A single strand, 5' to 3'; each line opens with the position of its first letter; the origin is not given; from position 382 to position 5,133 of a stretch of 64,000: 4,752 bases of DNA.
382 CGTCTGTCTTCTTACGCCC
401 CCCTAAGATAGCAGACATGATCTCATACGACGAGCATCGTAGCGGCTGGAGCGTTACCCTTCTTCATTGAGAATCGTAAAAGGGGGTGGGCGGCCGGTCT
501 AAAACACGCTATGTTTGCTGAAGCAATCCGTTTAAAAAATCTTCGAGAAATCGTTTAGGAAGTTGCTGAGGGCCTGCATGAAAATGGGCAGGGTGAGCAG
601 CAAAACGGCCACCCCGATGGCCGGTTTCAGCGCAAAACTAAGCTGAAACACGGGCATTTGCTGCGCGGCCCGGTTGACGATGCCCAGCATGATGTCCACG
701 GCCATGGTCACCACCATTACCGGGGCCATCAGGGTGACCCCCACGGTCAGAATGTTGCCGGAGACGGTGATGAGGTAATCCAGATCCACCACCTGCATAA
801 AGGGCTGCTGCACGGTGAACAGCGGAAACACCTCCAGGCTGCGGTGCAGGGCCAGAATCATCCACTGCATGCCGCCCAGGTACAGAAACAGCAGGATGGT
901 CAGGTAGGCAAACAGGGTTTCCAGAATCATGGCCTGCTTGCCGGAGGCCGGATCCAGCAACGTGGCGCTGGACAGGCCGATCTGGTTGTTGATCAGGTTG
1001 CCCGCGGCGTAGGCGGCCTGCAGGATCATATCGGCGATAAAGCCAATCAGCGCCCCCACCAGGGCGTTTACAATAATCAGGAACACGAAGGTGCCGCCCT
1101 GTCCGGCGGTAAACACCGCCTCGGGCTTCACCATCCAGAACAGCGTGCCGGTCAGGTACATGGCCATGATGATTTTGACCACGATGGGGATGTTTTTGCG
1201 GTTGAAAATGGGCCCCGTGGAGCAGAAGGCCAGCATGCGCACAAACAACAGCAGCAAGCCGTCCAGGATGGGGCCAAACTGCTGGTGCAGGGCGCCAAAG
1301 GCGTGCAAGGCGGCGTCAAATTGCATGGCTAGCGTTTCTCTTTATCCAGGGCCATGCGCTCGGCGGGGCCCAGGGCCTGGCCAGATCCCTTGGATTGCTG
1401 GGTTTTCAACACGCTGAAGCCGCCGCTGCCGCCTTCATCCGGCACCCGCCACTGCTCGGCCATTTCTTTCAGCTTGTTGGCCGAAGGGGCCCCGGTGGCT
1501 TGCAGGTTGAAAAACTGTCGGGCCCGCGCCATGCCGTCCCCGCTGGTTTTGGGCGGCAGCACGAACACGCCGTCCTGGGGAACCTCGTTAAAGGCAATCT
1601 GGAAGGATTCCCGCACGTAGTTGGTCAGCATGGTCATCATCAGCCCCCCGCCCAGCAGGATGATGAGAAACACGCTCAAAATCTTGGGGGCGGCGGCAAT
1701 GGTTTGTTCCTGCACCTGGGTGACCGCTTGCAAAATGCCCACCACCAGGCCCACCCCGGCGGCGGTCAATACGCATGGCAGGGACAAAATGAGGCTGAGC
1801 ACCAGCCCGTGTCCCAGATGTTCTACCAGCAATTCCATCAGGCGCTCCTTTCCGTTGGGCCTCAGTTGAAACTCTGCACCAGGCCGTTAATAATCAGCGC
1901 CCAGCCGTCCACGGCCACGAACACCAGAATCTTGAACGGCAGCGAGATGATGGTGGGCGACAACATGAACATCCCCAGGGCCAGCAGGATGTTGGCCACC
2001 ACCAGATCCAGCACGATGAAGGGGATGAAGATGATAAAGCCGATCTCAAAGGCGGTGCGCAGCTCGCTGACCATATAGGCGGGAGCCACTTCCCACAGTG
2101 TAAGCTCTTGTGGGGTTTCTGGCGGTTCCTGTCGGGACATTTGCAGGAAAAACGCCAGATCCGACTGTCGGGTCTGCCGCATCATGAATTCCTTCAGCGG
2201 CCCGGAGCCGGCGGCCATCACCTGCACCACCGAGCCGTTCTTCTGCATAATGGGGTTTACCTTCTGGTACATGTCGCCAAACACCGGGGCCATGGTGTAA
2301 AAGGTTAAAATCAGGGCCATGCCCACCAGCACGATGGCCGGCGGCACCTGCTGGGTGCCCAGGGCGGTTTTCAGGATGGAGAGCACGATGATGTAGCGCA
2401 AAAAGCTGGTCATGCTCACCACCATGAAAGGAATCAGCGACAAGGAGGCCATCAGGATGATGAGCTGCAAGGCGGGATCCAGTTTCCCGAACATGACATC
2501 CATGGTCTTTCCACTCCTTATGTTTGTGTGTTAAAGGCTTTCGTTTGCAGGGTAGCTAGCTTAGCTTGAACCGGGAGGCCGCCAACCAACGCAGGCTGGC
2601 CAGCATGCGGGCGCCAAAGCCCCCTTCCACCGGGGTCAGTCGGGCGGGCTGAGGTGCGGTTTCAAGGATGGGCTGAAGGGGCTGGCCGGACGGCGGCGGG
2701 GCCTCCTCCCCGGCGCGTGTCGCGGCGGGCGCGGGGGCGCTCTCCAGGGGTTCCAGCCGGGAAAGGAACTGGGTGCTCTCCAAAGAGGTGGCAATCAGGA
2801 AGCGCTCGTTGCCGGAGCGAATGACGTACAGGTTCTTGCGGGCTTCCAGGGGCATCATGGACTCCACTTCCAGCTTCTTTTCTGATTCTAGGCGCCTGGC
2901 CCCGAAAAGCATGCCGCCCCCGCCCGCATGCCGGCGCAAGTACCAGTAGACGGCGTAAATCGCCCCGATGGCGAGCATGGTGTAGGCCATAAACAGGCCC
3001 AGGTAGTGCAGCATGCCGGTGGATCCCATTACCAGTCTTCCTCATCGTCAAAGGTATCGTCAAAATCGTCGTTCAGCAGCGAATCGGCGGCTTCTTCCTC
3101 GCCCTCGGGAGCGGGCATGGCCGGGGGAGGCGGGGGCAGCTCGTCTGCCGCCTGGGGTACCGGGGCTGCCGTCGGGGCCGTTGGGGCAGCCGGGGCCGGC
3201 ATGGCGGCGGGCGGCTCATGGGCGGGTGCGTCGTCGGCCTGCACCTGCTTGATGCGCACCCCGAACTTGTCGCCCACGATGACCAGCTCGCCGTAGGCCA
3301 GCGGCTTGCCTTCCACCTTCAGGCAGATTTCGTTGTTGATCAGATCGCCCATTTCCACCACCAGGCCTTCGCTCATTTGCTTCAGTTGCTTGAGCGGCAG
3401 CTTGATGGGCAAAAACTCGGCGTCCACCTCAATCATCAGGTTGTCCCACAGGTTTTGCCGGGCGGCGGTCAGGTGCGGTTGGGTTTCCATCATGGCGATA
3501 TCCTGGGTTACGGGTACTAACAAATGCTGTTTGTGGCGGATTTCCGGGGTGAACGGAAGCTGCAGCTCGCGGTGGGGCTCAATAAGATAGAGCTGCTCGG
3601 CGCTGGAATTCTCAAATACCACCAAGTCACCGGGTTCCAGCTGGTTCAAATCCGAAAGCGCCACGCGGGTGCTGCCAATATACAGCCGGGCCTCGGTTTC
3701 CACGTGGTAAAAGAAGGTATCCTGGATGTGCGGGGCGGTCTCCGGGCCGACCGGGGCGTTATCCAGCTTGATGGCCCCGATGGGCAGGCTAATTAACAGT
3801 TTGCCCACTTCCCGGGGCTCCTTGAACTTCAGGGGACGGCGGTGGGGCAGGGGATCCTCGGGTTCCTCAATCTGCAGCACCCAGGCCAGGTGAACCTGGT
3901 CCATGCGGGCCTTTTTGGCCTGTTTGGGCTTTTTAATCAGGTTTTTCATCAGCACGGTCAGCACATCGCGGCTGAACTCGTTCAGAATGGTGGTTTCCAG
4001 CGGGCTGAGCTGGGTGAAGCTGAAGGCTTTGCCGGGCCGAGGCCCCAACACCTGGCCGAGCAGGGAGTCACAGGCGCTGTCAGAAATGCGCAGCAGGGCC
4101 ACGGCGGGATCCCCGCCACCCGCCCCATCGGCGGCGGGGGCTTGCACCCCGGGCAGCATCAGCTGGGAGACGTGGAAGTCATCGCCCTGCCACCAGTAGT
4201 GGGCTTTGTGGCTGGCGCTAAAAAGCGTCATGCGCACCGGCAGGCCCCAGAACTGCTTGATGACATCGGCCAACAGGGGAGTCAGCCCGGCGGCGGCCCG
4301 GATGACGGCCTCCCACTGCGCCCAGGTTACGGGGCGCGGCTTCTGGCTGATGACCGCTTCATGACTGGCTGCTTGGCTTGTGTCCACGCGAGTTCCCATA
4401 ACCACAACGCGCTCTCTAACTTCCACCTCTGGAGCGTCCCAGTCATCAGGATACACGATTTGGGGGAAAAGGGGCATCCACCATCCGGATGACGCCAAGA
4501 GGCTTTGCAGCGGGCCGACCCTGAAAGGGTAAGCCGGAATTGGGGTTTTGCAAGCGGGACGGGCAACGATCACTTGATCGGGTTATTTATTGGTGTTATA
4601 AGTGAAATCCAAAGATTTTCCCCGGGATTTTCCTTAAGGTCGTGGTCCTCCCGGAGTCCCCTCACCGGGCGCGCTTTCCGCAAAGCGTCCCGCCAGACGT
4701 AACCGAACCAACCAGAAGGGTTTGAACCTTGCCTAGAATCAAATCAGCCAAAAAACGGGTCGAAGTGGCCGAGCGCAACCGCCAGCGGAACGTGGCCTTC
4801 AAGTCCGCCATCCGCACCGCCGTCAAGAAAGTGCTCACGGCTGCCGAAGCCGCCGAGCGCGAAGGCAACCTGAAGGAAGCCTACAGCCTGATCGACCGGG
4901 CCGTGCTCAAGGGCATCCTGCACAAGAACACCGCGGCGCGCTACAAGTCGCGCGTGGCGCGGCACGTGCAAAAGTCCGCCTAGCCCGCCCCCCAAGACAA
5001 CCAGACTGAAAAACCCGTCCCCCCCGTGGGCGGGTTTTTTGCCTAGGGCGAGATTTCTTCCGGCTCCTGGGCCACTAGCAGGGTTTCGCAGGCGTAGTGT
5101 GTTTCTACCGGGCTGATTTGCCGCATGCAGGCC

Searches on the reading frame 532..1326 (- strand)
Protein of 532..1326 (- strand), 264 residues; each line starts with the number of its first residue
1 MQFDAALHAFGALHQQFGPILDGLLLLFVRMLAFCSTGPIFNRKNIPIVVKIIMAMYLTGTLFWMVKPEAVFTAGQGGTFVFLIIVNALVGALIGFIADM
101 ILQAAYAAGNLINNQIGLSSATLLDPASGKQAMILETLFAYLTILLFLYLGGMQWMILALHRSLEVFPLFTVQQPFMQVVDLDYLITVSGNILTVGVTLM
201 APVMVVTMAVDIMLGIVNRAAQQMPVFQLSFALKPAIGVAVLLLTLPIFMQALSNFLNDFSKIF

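Call 23: search_protein_families(library=pfam, proteins=[window:532-1326:-], max_evalue=0.001)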
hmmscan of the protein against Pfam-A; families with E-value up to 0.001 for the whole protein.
window:532-1326:- (264 aa): 1 family
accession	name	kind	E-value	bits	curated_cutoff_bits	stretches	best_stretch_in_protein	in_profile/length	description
PF01311.25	Bac_export_1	-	8.7e-51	173.2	27.8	1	24-258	4-228/230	Bacterial export proteins, family 1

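Call 49: search_protein_families(library=ncbifam, proteins=[window:532-1326:-], max_evalue=0.01)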
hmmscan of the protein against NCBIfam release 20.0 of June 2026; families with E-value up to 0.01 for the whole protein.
window:532-1326:- (264 aa): 5 families
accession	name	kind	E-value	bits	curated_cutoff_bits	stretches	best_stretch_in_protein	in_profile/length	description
TIGR01400.1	fliR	equivalog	9.3e-49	166.2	168.6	1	24-263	4-240/245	flagellar biosynthetic protein FliR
TIGR01401.1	fliR_like_III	equivalog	8.9e-36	123.7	163.05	1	20-262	7-246/253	type III secretion system export apparatus subunit SctT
NF009411.0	PRK12772.1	equivalog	8.2e-30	103.8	739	1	23-263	9-246/610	fused FliR family export protein/FlhB family type III secretion system protein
NF011876.0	PRK15349.1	equivalog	1.6e-11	44.6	275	1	21-262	9-247/259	EscT/YscT/HrcT family type III secretion system export apparatus protein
NF009416.1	PRK12780.1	equivalog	7e-10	38.9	306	1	24-262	9-243/247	flagellar biosynthesis protein FliR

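Call 77: find_encoding_contigs(protein=window:532-1326:-, flank=10000, max_places=3)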
Protein window:532-1326:- (264 aa): 2 contigs read that carry it; 2 places shown.
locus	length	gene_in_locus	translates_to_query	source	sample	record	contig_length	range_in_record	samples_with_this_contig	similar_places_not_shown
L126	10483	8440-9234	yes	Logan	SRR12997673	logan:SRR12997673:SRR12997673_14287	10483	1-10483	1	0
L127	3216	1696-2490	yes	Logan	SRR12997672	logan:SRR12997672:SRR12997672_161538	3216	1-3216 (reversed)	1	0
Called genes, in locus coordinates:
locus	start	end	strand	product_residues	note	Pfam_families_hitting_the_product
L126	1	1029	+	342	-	?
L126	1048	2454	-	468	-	PF13432:TPR_16 (weak), PF13432:TPR_16, PF14559:TPR_19, PF13414:TPR_11, PF13432:TPR_16, PF00515:TPR_1, PF14559:TPR_19, PF00515:TPR_1, +31 more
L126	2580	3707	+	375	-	PF01075:Glyco_transf_9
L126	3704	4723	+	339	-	PF01075:Glyco_transf_9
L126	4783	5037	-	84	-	PF01649:Ribosomal_S20p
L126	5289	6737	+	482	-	PF28396:SepQ_C, PF01052:FliMN_C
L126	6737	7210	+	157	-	PF04347:FliO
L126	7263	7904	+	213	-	PF00813:FliP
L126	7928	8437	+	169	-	PF01313:Bac_export_3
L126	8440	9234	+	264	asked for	PF01311:Bac_export_1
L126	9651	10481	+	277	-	?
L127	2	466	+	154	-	?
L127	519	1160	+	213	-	PF00813:FliP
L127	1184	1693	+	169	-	PF01313:Bac_export_3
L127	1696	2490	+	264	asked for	PF01311:Bac_export_1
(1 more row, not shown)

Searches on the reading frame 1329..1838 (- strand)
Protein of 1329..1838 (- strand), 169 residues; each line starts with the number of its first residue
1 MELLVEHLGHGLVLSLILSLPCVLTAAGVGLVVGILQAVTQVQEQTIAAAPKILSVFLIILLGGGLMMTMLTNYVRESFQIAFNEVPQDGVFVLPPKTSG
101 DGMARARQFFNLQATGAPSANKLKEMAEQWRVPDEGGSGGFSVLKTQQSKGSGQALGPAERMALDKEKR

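Call 23: search_protein_families(library=pfam, proteins=[window:1329-1838:-], max_evalue=0.001)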
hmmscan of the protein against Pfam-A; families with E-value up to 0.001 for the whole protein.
window:1329-1838:- (169 aa): 1 family
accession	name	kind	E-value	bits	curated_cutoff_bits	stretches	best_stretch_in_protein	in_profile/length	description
PF01313.24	Bac_export_3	-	2.3e-20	72.7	25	1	6-75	4-73/74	Bacterial export proteins, family 3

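Call 49: search_protein_families(library=ncbifam, proteins=[window:1329-1838:-], max_evalue=0.01)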
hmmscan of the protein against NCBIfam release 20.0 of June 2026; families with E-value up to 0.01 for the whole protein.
window:1329-1838:- (169 aa): 5 families
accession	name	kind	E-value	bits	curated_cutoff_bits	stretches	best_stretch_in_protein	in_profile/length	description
TIGR01402.1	fliQ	equivalog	1.1e-19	70.3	88.9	1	3-81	5-83/88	flagellar biosynthesis protein FliQ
TIGR01403.1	fliQ_rel_III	equivalog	2.1e-15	56.5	76.5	1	6-80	4-78/81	type III secretion system export apparatus subunit SctS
NF004671.0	PRK06010.1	subfamily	3e-13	49.5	104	1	15-77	17-79/88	flagellar biosynthesis protein FliQ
NF011861.0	PRK15333.1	equivalog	8.2e-10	39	108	1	9-83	9-83/86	EscS/YscS/HrcS family type III secretion system export apparatus protein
NF011877.0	PRK15350.1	equivalog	2e-09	37.7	104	1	12-77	14-79/88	EscS/YscS/HrcS family type III secretion system export apparatus protein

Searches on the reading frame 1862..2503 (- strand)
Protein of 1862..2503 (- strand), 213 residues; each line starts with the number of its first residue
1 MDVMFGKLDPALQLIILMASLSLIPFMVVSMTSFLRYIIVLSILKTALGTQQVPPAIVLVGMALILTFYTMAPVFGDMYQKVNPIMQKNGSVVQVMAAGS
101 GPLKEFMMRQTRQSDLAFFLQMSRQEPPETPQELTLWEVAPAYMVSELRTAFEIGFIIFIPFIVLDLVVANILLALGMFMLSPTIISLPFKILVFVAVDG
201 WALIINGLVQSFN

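Call 23: search_protein_families(library=pfam, proteins=[window:1862-2503:-], max_evalue=0.001)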
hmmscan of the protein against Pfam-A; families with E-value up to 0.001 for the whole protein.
window:1862-2503:- (213 aa): 1 family
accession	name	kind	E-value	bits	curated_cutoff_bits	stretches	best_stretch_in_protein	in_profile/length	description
PF00813.25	FliP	-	1.6e-70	237.4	26.9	1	17-208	1-191/191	FliP family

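Call 49: search_protein_families(library=ncbifam, proteins=[window:1862-2503:-], max_evalue=0.01)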
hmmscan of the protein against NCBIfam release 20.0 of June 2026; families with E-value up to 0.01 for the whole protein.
window:1862-2503:- (213 aa): 4 families
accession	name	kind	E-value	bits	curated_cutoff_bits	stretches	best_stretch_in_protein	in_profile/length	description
TIGR01103.1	fliP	equivalog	3.4e-69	232.5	217.45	1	17-212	1-197/197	flagellar type III secretion system pore protein FliP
NF009438.0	PRK12797.1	subfamily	7.1e-68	228.6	179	1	9-212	6-216/217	EscR/YscR/HrcR family type III secretion system export apparatus protein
TIGR01102.1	yscR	equivalog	4.2e-60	203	208.6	1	14-208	1-202/202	type III secretion system export apparatus subunit SctR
NF009437.0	PRK12796.1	equivalog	1.1e-49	169.1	263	1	11-212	5-217/223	EscR/YscR/HrcR family type III secretion system export apparatus protein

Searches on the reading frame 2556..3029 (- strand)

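Call 23: search_protein_families(library=pfam, proteins=[window:2556-3029:-], max_evalue=0.001)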
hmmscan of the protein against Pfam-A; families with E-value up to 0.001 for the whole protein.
window:2556-3029:- (157 aa): 1 family
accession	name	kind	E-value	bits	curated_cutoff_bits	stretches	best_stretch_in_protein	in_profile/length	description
PF04347.18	FliO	-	1.8e-08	34.8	22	1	29-105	1-74/91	Flagellar biosynthesis protein, FliO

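Call 49: search_protein_families(library=ncbifam, proteins=[window:2556-3029:-], max_evalue=0.01)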
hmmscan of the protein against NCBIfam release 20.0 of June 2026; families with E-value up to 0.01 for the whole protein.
window:2556-3029:- (157 aa): 1 family
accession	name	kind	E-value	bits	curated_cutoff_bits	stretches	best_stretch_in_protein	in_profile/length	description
TIGR03500.1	FliO_TIGR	equivalog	3.1e-08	33.6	55.25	1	19-92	3-70/70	flagellar biosynthetic protein FliO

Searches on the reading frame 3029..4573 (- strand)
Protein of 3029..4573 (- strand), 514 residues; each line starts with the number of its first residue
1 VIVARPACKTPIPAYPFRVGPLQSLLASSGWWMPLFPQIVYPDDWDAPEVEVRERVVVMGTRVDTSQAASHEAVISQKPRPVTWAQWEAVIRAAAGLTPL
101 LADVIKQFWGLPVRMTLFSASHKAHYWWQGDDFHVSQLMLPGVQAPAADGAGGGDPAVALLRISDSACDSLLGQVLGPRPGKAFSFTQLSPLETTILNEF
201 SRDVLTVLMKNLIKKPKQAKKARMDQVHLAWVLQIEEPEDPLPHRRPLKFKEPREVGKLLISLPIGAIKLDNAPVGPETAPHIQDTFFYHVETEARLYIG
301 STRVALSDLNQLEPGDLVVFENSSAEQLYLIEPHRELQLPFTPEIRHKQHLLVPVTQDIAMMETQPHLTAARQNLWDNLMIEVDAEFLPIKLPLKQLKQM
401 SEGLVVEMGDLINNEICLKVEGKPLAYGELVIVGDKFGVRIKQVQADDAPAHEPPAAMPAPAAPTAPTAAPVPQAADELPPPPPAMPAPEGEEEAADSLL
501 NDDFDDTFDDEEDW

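Call 23: search_protein_families(library=pfam, proteins=[window:3029-4573:-], max_evalue=0.001)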
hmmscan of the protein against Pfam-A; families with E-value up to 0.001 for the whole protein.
window:3029-4573:- (514 aa): 1 family
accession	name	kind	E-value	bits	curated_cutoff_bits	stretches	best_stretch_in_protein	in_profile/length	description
PF01052.25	FliMN_C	-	1.9e-18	66.6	23.8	1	378-444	5-71/73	Type III flagellar switch regulator (C-ring) FliN C-term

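Call 45: search_protein_families(library=ncbifam, proteins=[window:3029-4573:-], max_evalue=1)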
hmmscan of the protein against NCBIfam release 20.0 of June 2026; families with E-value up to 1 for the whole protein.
window:3029-4573:- (514 aa): 12 families
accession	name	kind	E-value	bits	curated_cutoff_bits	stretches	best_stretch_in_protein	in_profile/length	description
TIGR02551.1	SpaO_YscQ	equivalog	1.5e-19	71.1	100.8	1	172-443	31-299/300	type III secretion system cytoplasmic ring protein SctQ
TIGR02480.1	fliN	equivalog_domain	3.5e-17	62.1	84.05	2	380-446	9-75/77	flagellar motor switch protein FliN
NF005275.1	PRK06782.1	equivalog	1.2e-08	34.2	681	1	345-443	415-514/516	flagellar motor switch protein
NF005995.1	PRK08119.1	equivalog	9.5e-08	31.9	218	1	379-444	304-369/376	flagellar motor switch phosphatase FliY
NF005956.0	PRK08035.1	equivalog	6.4e-07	28.9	230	1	285-444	152-316/323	YscQ/HrcQ family type III secretion apparatus protein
TIGR01397.1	fliM_switch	equivalog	1.2e-05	24.6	219.6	1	373-444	247-318/320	flagellar motor switch protein FliM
NF006272.1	PRK08432.1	equivalog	1.7e-05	24.5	219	1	392-444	211-263/274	flagellar motor switch protein FliY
NF006018.0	PRK08158.1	equivalog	7.4e-05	21.9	223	1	291-443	148-294/303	YscQ/HrcQ family type III secretion apparatus protein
NF005276.0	PRK06788.1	equivalog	0.0097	16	98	1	377-449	32-104/119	flagellar motor switch protein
NF005277.0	PRK06789.1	equivalog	0.084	12.9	81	0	377-443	5-71/74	flagellar motor switch protein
NF005194.1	PRK06666.1-5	equivalog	0.088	12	206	1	289-328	258-297/327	flagellar motor switch protein FliM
NF006273.1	PRK08433.1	equivalog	0.17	12.2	114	0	373-444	16-86/100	flagellar motor switch protein FliN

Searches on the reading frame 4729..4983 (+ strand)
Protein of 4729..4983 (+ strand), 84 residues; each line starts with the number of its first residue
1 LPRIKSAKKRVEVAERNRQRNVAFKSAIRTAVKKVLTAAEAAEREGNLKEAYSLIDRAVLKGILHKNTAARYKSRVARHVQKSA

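Call 49: search_protein_families(library=ncbifam, proteins=[window:4729-4983:+], max_evalue=0.01)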
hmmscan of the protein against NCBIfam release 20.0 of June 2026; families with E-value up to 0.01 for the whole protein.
window:4729-4983:+ (84 aa): 1 family
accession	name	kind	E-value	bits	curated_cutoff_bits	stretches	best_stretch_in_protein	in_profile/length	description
TIGR00029.2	S20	equivalog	8.5e-26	90.4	33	1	1-81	1-84/84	30S ribosomal protein S20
